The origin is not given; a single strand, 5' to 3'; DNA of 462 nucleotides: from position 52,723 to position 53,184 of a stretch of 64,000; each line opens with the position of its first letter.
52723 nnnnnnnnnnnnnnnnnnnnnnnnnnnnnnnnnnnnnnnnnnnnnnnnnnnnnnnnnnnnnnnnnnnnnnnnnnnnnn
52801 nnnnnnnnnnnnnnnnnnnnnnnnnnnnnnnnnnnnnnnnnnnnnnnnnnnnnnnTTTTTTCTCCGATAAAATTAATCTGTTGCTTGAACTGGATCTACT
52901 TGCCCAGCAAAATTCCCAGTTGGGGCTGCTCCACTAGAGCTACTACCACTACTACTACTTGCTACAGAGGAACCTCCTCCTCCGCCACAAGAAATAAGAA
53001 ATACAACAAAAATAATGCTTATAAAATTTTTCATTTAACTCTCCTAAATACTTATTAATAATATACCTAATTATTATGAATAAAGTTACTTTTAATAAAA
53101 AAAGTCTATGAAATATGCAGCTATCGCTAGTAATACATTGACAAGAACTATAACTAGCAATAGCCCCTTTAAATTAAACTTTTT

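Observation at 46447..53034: Tandem duplicated two-gene modules: a ~55-aa Gly/Ser-rich lipoprotein directly upstream of a ~1000-aa secreted protein of unrecognised family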

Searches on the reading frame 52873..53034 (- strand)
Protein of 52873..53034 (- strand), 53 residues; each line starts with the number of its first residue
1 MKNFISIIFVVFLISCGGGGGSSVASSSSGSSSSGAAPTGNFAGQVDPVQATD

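Call 6: search_protein_families(library=pfam, proteins=[window:52873-53034:-], max_evalue=1)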
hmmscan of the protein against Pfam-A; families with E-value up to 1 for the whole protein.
window:52873-53034:- (53 aa): 0 families

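Call 7: search_protein_families(library=ncbifam, proteins=[window:52873-53034:-], max_evalue=1)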
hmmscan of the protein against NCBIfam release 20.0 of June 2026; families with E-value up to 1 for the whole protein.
window:52873-53034:- (53 aa): 2 families
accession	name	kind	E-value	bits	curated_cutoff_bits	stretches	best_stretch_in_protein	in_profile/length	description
NF058595.1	invert_tail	domain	0.01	16.1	37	1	6-30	62-85/113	lipo-invert putative C-terminal anchoring domain-containing protein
NF058647.1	lipo_LytA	equivalog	0.029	14.6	110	1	1-47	1-53/107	acidic lipoprotein LytA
